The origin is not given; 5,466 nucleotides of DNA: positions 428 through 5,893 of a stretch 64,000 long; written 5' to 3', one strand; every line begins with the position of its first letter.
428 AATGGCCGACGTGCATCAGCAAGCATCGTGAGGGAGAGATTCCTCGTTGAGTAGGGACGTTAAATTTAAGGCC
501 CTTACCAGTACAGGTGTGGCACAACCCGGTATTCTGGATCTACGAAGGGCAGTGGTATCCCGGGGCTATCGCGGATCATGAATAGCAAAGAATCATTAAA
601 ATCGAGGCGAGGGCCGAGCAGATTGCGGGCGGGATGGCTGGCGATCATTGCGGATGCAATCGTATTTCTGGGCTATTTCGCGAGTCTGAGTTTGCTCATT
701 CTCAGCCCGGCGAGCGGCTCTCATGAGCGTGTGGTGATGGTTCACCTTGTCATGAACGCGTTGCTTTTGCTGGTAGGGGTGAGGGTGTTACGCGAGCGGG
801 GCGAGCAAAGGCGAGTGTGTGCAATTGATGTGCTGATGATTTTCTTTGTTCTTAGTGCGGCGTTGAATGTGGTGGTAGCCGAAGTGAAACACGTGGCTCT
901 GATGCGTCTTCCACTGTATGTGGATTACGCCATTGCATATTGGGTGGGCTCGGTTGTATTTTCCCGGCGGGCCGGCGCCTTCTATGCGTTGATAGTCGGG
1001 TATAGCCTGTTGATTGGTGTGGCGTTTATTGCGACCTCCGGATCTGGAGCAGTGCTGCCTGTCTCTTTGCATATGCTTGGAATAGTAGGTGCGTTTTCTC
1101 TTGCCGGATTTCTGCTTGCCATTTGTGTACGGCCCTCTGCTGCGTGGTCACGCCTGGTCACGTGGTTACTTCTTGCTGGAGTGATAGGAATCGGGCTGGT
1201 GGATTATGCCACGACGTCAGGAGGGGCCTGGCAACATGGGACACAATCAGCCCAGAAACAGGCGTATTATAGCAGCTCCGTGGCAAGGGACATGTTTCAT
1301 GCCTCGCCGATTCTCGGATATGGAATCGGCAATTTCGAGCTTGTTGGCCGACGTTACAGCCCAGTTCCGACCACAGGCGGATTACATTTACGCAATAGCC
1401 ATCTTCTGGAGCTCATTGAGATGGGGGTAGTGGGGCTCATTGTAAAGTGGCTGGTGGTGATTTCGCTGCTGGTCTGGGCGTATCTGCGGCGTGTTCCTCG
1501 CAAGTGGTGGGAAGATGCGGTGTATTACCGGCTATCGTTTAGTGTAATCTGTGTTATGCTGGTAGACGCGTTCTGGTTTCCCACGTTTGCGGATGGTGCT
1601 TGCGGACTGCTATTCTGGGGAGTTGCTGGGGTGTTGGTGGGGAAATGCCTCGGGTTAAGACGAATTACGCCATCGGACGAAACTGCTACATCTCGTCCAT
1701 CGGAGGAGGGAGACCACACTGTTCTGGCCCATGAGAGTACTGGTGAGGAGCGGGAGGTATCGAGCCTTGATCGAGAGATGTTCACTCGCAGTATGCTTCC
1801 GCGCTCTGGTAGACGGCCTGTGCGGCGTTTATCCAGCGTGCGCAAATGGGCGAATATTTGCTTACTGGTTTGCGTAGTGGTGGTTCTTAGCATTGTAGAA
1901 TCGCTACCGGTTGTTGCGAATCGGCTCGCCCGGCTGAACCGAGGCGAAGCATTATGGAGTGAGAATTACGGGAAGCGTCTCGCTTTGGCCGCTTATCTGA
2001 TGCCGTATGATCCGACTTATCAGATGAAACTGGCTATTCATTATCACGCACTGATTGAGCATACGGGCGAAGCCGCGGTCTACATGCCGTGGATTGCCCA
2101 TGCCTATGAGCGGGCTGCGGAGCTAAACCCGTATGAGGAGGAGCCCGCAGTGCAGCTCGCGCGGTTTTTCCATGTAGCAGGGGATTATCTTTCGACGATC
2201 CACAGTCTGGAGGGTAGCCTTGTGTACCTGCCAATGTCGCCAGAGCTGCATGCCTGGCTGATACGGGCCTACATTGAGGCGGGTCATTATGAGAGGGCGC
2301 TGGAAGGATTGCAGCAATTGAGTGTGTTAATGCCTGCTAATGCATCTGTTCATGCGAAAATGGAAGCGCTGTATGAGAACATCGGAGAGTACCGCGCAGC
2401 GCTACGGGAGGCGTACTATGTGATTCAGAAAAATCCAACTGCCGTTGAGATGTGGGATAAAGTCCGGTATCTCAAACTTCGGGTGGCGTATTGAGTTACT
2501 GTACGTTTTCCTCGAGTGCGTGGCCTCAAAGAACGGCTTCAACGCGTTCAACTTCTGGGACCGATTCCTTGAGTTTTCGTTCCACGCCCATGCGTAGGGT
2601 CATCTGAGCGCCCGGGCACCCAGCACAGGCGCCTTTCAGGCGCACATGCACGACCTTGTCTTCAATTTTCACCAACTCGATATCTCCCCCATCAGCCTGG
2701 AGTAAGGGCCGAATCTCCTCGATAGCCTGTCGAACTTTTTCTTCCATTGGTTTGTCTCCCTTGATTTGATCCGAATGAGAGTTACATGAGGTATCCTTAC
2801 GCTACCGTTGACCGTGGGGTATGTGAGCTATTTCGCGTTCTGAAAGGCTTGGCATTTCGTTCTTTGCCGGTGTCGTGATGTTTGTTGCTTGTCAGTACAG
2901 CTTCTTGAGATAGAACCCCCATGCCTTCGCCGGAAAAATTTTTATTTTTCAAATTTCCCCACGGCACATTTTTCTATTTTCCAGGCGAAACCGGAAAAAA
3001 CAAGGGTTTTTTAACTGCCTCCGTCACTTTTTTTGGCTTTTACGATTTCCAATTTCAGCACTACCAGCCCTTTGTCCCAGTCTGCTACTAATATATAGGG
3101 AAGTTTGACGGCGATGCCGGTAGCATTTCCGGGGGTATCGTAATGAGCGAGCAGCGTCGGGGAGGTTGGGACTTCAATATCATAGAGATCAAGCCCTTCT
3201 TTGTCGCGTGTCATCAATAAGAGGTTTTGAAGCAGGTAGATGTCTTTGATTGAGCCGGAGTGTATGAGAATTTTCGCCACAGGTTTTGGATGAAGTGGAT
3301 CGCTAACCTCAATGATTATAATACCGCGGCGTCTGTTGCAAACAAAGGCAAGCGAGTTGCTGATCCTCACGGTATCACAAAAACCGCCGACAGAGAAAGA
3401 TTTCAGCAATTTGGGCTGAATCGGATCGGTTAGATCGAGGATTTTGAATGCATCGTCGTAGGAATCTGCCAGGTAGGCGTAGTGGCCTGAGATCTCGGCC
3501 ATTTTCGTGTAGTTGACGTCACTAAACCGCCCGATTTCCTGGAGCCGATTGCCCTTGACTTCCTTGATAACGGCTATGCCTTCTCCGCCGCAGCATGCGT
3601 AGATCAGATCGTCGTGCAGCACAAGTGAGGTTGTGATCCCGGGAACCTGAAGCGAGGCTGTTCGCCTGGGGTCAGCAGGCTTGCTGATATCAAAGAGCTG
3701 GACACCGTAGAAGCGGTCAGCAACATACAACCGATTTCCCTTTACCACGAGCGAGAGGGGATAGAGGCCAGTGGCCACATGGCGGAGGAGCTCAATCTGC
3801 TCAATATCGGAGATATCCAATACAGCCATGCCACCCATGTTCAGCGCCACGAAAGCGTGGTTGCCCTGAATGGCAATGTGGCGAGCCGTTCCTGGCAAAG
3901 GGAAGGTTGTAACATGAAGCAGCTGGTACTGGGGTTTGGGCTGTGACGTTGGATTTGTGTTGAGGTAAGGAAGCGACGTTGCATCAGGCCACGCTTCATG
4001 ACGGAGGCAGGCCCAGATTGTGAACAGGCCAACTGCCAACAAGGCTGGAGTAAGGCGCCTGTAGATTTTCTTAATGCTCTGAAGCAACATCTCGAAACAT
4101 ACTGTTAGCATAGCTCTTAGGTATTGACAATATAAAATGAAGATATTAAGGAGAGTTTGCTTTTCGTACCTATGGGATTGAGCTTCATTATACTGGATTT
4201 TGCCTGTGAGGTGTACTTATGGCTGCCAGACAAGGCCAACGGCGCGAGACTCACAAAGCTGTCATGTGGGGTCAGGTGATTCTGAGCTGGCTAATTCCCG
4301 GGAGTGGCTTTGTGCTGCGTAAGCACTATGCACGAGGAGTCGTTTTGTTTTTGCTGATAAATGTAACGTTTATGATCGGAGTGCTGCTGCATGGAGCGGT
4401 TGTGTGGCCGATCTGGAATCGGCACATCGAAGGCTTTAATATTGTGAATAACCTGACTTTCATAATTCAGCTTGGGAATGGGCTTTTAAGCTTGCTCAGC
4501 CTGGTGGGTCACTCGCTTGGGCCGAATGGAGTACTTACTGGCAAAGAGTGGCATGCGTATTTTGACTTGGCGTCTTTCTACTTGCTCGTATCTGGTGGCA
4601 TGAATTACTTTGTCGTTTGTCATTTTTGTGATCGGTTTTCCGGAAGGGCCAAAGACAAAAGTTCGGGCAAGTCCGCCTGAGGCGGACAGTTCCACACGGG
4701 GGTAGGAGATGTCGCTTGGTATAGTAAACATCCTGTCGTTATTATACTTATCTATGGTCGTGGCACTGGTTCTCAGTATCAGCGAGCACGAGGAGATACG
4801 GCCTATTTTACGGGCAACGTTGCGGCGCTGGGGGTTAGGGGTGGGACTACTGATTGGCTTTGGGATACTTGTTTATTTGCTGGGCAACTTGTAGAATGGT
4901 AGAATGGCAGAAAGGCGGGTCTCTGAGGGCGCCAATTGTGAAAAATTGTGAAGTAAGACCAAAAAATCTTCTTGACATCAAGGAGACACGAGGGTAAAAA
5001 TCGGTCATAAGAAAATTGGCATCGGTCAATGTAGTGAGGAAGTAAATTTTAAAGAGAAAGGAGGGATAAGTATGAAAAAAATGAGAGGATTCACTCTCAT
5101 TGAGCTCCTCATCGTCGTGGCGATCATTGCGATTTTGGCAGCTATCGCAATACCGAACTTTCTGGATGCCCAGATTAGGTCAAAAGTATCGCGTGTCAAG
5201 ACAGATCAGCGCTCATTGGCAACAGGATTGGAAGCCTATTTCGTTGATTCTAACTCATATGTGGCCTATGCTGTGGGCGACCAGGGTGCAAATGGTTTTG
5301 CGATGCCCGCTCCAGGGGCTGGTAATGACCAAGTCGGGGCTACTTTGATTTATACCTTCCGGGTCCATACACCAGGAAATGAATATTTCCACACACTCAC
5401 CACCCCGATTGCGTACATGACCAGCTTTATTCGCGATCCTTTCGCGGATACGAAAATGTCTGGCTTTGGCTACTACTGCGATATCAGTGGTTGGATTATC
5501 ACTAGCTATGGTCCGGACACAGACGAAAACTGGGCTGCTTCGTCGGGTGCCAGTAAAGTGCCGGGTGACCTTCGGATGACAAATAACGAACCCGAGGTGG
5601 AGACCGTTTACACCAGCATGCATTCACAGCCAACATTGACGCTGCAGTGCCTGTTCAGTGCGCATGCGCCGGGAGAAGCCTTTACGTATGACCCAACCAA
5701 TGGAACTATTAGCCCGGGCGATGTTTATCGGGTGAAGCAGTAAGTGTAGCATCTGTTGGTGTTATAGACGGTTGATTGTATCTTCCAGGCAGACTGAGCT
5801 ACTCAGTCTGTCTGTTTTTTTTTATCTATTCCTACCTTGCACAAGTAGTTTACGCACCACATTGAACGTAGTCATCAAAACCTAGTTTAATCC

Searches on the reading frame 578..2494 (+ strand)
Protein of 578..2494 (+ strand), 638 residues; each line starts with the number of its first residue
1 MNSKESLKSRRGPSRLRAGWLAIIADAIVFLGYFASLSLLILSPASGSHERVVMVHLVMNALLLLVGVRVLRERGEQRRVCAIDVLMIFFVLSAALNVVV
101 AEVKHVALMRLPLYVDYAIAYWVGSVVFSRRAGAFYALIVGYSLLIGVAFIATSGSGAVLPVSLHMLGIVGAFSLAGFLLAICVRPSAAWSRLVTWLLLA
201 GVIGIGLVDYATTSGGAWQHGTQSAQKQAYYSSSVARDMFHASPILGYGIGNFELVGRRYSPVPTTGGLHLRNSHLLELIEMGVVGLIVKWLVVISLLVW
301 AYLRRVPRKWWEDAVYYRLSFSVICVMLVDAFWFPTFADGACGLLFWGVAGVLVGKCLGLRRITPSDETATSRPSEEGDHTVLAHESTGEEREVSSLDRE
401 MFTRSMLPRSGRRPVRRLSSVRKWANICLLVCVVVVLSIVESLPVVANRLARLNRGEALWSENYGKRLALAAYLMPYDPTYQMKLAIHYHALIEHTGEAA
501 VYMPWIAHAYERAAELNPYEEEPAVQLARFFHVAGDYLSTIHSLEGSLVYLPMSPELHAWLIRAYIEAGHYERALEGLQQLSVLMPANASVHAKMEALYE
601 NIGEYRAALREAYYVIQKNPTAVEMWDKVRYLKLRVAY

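Call 74: search_protein_families(library=pfam, proteins=[window:578-2494:+], max_evalue=0.00001)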
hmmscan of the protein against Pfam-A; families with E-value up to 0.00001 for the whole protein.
window:578-2494:+ (638 aa): 1 family
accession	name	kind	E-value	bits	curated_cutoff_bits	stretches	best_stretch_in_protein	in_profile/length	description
PF14559.12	TPR_19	-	1.6e-06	28.8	25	0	534-596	4-66/68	Tetratricopeptide repeat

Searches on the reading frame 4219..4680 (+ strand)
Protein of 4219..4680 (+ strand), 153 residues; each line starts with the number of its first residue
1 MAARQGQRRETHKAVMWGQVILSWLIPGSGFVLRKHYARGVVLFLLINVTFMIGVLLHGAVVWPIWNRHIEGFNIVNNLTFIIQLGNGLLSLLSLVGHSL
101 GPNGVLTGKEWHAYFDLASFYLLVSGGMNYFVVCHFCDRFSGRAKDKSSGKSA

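Call 76: search_protein_families(library=pfam, proteins=[window:4219-4680:+], max_evalue=0.00001)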
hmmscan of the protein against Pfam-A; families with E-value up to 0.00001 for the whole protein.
window:4219-4680:+ (153 aa): 1 family
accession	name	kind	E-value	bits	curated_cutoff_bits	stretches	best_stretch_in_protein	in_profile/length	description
PF20382.3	DUF6677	-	2.4e-17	64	24.3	1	20-135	3-106/116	Family of unknown function (DUF6677)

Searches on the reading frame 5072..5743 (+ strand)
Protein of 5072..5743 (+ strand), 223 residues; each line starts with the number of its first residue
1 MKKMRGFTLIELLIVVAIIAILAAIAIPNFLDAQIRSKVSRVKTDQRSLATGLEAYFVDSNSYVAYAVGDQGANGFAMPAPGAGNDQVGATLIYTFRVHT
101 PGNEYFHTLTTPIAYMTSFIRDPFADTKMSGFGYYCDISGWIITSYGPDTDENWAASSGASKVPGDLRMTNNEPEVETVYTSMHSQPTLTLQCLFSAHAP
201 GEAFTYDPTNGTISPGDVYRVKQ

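Call 74: search_protein_families(library=pfam, proteins=[window:5072-5743:+], max_evalue=0.00001)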
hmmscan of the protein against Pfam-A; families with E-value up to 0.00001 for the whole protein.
window:5072-5743:+ (223 aa): 1 family
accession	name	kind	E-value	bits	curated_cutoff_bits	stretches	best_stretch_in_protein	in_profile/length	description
PF07963.17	N_methyl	-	2.6e-09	36.7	21.2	1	1-27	1-27/27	Prokaryotic N-terminal methylation motif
